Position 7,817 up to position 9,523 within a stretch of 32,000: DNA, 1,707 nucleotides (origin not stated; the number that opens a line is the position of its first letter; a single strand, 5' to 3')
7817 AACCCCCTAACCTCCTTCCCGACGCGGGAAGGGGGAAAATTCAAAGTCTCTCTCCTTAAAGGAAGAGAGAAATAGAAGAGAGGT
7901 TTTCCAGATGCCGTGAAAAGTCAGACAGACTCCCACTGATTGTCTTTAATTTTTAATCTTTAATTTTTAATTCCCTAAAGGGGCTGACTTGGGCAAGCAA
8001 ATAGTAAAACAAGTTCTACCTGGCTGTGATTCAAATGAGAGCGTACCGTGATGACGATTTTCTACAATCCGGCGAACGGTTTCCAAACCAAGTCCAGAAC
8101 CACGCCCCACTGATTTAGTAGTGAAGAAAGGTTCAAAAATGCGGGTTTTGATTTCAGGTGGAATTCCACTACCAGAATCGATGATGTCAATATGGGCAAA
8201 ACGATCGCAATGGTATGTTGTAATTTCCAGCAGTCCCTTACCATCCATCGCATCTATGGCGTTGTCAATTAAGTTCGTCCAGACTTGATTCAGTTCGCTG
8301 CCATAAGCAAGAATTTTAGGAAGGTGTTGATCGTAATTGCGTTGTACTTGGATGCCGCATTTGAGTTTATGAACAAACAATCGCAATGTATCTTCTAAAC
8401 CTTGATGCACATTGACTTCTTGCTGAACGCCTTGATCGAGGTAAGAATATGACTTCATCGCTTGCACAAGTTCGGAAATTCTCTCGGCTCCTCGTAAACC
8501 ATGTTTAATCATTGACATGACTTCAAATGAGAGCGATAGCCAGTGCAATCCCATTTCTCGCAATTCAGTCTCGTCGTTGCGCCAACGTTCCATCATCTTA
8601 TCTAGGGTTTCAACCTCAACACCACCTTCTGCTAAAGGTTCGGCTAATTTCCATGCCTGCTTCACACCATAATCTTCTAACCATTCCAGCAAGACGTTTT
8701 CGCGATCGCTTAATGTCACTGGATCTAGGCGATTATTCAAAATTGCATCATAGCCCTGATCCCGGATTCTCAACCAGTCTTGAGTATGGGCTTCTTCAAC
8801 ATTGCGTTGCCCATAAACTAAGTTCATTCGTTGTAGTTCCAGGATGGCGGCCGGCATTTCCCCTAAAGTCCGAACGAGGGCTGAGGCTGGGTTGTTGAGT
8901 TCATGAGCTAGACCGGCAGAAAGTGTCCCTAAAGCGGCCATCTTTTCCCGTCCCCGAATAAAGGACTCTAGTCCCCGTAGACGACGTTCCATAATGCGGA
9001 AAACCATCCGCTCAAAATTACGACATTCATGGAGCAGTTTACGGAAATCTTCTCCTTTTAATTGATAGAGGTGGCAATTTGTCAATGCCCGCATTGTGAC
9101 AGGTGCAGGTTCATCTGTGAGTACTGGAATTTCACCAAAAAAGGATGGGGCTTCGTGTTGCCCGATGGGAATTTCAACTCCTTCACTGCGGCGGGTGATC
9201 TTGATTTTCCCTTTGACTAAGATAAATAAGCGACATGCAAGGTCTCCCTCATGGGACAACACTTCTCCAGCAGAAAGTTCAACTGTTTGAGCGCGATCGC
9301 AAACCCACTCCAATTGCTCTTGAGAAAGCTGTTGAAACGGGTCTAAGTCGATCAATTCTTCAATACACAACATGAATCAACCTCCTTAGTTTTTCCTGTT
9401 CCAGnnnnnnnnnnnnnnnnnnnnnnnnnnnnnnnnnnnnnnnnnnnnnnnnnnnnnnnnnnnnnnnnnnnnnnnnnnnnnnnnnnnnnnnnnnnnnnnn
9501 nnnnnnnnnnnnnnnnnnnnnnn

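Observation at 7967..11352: cNMP-sensing two-component module whose regulator output is a Grx-like + TrxR-like flavoprotein lacking both canonical CxxC centres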

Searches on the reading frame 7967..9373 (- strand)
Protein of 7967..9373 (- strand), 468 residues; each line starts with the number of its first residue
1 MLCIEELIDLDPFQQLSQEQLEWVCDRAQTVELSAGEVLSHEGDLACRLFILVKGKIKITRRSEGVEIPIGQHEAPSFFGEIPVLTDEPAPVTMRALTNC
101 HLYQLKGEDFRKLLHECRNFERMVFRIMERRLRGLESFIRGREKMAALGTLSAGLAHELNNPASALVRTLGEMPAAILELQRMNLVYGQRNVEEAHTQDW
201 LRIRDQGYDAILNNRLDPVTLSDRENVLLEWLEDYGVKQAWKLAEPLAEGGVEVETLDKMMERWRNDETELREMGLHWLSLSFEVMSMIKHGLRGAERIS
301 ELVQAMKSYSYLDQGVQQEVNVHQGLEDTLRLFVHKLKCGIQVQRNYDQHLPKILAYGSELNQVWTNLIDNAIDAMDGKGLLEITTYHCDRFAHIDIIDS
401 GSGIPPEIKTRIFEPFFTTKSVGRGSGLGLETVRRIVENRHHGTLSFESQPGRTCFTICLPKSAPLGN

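Call 3: search_protein_families(library=pfam, proteins=[window:7967-9373:-], max_evalue=0.01)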
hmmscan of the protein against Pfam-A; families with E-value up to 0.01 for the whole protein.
window:7967-9373:- (468 aa): 3 families
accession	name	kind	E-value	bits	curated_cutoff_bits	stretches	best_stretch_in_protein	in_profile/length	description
PF02518.31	HATPase_c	-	1.8e-24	86.8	26.4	1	360-462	5-109/111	Histidine kinase-, DNA gyrase B-, and HSP90-like ATPase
PF00027.35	cNMP_binding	-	2.8e-20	72.5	27.5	1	31-115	2-87/89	Cyclic nucleotide-binding domain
PF14501.12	HATPase_c_5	-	1.1e-07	32.1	22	1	361-460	6-101/102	GHKL domain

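Call 4: search_protein_families(library=ncbifam, proteins=[window:7967-9373:-], max_evalue=0.01)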
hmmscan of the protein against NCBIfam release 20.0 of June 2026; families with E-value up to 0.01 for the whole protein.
window:7967-9373:- (468 aa): 83 families (the best 25 are shown)
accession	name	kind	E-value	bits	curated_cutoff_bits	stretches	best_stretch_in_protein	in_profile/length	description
NF038348.1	T2SS_HK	subfamily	9.4e-43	146.5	450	2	284-461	396-572/574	histidine kinase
NF008468.0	PRK11360.1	equivalog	4.3e-39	134.4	646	2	294-462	439-608/616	two-component system sensor histidine kinase AtoS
NF052574.1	HisKinEspCMyxo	equivalog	8.1e-37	126.8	1200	2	282-463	453-638/785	serine histidine kinase EspC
NF007688.0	PRK10364.1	equivalog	1.2e-33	116.6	479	2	316-463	306-452/460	two-component system sensor histidine kinase ZraS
NF010411.0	PRK13837.1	equivalog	4.2e-30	104.5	647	2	285-464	485-677/828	two-component system VirA-like sensor kinase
NF046020.1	HisKinCckABruc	equivalog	1.3e-28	99.4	1000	1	286-463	519-708/868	cell cycle histidine kinase CckA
NF047497.1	HK_LIC_12097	equivalog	3.4e-26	91.8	500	2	287-462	192-366/367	LIC_12097 family sensor histidine kinase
NF046026.1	HisKinCckACaul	equivalog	8e-26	90.3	1000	1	295-463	347-533/678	cell cycle histidine kinase CckA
NF052573.1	HisKinEspAMyxo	equivalog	3.3e-25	88.3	1400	2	287-456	430-605/755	serine histidine kinase EspA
TIGR02938.1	nifL_nitrog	equivalog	1.5e-24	86.4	242.45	1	302-456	328-487/494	nitrogen fixation negative regulator NifL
NF047466.1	hybrid_RR_LvrB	exception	1.8e-24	86.6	500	1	295-461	197-375/377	hybrid histidine kinase/response regulator LvrB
NF008293.1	PRK11073.1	equivalog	3.1e-23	82.6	240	1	296-461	175-346/349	nitrogen regulation protein NR(II)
NF046044.1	PnpS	equivalog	5e-20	71.9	400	1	296-461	217-390/390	two-component system histidine kinase PnpS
TIGR02916.1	PEP_his_kin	equivalog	3.9e-19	68.7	300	1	341-461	561-679/679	XrtA/PEP-CTERM system histidine kinase PrsK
NF053867.1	SprKinKinDBac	equivalog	8.1e-19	67.4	775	1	354-463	391-498/500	sporulation kinase KinD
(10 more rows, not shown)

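Call 52: search_protein_families(library=pfam, alignment_id=A3, max_evalue=0.01)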
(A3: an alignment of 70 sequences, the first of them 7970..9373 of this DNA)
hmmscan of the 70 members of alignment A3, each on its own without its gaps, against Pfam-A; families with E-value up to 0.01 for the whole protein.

A. member 1, window:7970-9373:- (468 aa): 3 families
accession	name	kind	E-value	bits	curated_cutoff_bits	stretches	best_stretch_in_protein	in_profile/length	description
PF02518.31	HATPase_c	-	1.8e-24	86.8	26.4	1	360-462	5-109/111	Histidine kinase-, DNA gyrase B-, and HSP90-like ATPase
PF00027.35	cNMP_binding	-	2.8e-20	72.5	27.5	1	31-115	2-87/89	Cyclic nucleotide-binding domain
PF14501.12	HATPase_c_5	-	1.1e-07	32.1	22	1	361-460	6-101/102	GHKL domain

B. families by the number of members that match (of 70 scanned): 17 families
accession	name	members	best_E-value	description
PF02518.31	HATPase_c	69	4.1e-28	Histidine kinase-, DNA gyrase B-, and HSP90-like ATPase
PF00027.35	cNMP_binding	68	8.9e-24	Cyclic nucleotide-binding domain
PF14501.12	HATPase_c_5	60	7e-09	GHKL domain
PF00512.31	HisKA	42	2.3e-06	His Kinase A (phospho-acceptor) domain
PF13589.12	HATPase_c_3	11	0.00011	Histidine kinase-, DNA gyrase B-, and HSP90-like ATPase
PF13581.12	HATPase_c_2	10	0.00017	Histidine kinase-like ATPase domain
PF13426.13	PAS_9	1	5.5e-27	PAS domain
PF00989.32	PAS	1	2.8e-24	PAS fold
PF08448.16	PAS_4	1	2e-17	PAS fold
PF12860.13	PAS_7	1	4.6e-09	PAS fold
PF13188.13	PAS_8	1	1.3e-08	PAS domain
PF19955.5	EAD1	1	0.00065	Effector-associated domain 1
PF13596.12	PAS_10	1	0.0028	PAS domain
PF10281.14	Ish1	1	0.0047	Putative nuclear envelope organisation protein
PF25562.1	CNBH_CNNM2_C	1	0.0062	Metal transporter CNNM2-like, C-terminal CNBH domain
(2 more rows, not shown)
